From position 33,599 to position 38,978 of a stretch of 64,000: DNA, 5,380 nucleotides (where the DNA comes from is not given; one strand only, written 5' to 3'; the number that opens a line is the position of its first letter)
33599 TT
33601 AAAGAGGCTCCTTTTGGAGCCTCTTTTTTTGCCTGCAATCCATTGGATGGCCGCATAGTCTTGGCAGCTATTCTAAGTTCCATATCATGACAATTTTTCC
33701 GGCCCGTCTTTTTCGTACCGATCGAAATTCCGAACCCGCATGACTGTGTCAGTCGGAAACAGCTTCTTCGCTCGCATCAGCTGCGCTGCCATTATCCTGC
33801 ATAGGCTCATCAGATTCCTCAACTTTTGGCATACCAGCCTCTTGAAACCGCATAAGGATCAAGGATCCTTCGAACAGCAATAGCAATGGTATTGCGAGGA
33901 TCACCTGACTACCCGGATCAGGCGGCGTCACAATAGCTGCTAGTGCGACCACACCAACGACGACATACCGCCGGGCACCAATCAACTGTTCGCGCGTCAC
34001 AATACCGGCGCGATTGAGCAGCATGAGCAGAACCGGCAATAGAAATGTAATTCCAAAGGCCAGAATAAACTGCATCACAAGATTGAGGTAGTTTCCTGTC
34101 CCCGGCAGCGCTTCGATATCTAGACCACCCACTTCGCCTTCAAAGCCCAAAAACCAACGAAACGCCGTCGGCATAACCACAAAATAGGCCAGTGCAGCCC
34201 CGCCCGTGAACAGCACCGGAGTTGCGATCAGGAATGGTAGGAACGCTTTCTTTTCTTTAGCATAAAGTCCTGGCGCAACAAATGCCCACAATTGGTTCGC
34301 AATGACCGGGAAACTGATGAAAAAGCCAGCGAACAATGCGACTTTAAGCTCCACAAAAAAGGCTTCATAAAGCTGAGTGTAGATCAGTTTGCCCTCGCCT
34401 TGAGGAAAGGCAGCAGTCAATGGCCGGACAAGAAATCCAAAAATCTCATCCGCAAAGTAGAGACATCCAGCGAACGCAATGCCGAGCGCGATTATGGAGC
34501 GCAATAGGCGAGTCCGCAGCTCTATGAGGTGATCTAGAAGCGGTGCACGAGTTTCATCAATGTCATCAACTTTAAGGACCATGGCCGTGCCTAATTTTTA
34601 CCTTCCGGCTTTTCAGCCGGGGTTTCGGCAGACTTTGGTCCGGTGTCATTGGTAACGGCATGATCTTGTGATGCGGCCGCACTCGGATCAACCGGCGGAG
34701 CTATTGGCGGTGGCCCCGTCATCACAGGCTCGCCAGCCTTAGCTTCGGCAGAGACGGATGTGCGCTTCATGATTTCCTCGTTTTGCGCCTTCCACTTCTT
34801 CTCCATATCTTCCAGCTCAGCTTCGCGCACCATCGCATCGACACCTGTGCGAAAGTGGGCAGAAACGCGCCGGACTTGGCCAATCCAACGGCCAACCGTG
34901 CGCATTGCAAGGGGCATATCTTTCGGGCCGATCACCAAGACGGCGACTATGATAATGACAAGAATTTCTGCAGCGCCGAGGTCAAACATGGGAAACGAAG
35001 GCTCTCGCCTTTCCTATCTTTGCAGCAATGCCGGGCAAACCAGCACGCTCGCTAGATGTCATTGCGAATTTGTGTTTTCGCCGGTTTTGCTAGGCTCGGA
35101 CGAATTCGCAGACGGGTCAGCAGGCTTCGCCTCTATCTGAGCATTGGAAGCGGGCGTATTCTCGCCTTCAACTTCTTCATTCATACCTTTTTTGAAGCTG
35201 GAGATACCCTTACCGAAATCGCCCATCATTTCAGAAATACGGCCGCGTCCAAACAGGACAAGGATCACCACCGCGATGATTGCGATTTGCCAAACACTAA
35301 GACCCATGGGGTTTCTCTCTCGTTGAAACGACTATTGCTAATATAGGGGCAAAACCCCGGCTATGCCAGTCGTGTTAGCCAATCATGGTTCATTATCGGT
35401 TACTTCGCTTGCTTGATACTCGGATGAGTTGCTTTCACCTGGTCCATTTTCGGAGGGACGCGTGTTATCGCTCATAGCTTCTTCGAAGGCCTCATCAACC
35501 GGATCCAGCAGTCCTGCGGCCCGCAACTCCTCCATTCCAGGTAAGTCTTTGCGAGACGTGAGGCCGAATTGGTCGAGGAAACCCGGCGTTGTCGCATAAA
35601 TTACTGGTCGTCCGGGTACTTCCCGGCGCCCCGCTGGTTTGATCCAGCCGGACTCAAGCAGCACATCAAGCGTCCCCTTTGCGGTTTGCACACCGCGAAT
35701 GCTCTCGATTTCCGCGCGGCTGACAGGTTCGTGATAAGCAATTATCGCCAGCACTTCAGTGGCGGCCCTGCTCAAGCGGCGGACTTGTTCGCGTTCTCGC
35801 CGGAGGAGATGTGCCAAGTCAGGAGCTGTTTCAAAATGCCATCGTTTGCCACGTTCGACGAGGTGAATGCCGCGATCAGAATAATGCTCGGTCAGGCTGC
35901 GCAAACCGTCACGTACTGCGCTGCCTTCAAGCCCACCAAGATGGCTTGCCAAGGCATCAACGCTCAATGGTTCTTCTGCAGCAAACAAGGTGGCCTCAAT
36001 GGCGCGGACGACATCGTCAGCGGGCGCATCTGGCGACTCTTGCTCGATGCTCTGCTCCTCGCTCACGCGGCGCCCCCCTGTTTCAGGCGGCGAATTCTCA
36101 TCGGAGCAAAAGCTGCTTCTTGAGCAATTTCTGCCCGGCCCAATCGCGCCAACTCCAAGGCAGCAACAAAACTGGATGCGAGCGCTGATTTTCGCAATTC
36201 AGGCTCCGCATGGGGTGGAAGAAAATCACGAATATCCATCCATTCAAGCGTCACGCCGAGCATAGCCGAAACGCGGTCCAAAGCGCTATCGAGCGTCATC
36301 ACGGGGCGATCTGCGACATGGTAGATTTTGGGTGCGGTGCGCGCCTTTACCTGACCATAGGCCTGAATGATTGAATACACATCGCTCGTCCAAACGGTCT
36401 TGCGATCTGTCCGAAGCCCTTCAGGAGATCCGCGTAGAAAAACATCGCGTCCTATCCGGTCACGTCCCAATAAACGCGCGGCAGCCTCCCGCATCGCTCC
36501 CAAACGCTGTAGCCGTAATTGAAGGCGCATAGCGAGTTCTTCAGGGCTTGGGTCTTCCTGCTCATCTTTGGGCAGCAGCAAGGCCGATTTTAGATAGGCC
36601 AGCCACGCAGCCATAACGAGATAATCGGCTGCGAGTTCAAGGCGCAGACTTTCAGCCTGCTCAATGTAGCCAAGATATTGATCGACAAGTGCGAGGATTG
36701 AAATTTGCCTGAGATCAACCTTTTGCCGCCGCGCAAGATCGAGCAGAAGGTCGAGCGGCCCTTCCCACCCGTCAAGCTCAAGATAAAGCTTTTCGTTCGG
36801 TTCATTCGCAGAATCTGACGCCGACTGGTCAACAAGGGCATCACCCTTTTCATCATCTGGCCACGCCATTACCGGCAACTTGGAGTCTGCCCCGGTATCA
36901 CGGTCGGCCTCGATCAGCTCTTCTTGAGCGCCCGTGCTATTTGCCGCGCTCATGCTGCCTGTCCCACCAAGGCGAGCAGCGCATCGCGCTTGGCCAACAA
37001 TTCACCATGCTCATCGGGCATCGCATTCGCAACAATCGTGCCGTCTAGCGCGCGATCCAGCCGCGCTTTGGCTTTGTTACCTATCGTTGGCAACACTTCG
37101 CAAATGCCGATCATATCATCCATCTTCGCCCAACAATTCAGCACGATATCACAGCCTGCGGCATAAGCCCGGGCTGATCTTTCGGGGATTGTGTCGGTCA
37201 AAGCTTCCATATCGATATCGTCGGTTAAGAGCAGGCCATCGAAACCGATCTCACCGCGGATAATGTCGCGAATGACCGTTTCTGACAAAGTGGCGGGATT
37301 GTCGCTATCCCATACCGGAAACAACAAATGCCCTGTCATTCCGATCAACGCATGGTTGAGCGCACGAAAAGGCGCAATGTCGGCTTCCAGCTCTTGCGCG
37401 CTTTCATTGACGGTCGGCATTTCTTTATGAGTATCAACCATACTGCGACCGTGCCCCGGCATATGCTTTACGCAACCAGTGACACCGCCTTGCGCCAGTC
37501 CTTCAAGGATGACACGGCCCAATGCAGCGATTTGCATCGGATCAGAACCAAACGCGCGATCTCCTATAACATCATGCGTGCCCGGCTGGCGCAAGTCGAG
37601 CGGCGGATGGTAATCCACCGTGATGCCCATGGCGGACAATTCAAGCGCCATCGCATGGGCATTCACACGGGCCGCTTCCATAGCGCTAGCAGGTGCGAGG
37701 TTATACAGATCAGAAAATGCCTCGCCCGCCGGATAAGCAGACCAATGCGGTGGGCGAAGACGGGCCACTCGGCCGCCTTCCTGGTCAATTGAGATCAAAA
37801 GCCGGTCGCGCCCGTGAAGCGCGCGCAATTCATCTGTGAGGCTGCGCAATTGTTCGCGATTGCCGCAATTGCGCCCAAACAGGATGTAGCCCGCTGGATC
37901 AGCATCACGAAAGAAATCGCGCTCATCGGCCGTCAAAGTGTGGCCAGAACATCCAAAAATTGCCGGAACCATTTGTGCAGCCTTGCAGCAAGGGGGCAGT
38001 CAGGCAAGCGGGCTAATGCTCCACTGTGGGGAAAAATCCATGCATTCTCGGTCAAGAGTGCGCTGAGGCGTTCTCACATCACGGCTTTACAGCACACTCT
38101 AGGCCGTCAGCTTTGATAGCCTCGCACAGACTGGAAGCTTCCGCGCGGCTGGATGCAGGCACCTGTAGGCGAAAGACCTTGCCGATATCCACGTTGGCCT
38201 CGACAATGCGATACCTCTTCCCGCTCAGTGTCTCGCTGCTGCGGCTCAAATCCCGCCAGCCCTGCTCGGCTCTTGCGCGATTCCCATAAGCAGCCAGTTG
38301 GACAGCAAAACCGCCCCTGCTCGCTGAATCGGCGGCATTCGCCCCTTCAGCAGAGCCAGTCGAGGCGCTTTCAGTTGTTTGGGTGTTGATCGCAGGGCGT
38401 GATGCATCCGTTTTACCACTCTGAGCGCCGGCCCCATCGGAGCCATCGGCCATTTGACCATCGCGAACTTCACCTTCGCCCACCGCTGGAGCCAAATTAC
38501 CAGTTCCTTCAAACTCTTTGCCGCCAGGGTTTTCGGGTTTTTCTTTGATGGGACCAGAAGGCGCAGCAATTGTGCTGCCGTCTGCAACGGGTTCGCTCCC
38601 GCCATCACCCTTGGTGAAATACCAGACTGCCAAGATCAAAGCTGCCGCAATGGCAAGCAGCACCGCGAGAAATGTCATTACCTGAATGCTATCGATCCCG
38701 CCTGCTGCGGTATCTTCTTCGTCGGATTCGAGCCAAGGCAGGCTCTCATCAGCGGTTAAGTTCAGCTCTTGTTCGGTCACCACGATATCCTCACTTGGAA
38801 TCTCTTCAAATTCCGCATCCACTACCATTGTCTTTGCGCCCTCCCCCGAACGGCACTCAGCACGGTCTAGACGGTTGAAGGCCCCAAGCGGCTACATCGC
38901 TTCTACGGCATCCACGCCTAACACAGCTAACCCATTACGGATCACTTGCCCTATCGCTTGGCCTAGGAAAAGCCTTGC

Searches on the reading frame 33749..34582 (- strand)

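Call 45: search_protein_families(library=pfam, proteins=[window:33749-34582:-], max_evalue=0.000001)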
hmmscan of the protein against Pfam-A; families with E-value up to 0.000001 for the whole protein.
window:33749-34582:- (277 aa): 1 family
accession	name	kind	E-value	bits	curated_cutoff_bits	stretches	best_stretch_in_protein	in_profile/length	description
PF00902.23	TatC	-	2.4e-72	243.6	25.1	1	17-232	1-208/208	Sec-independent protein translocase protein (TatC)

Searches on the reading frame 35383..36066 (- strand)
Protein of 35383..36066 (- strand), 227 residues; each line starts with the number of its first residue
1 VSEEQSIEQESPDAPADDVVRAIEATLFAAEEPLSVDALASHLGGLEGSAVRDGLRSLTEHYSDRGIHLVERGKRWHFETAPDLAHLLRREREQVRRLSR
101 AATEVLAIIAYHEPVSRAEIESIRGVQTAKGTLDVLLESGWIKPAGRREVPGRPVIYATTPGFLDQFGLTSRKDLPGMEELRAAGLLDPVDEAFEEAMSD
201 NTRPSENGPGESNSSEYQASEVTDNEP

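Call 45: search_protein_families(library=pfam, proteins=[window:35383-36066:-], max_evalue=0.000001)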
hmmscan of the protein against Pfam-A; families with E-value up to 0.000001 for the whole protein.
window:35383-36066:- (227 aa): 1 family
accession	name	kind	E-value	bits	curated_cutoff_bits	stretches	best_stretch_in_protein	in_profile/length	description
PF04079.22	SMC_ScpB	-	2.5e-48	164.1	27.4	1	22-177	2-159/160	Segregation and condensation complex subunit ScpB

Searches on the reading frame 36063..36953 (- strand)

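Call 45: search_protein_families(library=pfam, proteins=[window:36063-36953:-], max_evalue=0.000001)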
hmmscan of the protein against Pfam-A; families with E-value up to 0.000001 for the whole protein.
window:36063-36953:- (296 aa): 1 family
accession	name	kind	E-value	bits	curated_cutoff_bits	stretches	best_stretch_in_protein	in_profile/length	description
PF02616.19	SMC_ScpA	-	3.7e-15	57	24.6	1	73-287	1-229/232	Segregation and condensation protein ScpA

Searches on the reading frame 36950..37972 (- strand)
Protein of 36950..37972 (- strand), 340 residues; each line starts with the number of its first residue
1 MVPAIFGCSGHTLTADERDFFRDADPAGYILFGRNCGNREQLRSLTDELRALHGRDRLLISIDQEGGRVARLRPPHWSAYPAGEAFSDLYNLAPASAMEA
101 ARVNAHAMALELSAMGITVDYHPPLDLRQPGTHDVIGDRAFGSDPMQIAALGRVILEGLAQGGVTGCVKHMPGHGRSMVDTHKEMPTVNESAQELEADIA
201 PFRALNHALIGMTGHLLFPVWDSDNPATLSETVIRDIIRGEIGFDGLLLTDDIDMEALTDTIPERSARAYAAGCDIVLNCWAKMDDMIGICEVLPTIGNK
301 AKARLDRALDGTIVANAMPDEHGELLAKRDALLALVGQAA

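Call 45: search_protein_families(library=pfam, proteins=[window:36950-37972:-], max_evalue=0.000001)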
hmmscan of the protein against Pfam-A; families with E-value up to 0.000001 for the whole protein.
window:36950-37972:- (340 aa): 1 family
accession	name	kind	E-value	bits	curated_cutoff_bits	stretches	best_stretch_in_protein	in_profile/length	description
PF00933.27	Glyco_hydro_3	-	1.1e-50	173.3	27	1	16-306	19-307/316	Glycosyl hydrolase family 3 N terminal domain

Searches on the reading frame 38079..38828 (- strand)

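Call 45: search_protein_families(library=pfam, proteins=[window:38079-38828:-], max_evalue=0.000001)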
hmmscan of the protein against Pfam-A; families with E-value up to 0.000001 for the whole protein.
window:38079-38828:- (249 aa): 1 family
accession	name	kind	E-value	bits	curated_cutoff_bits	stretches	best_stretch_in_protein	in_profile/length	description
PF05036.18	SPOR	-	4.9e-09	36.8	21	1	171-248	2-75/76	SPOR domain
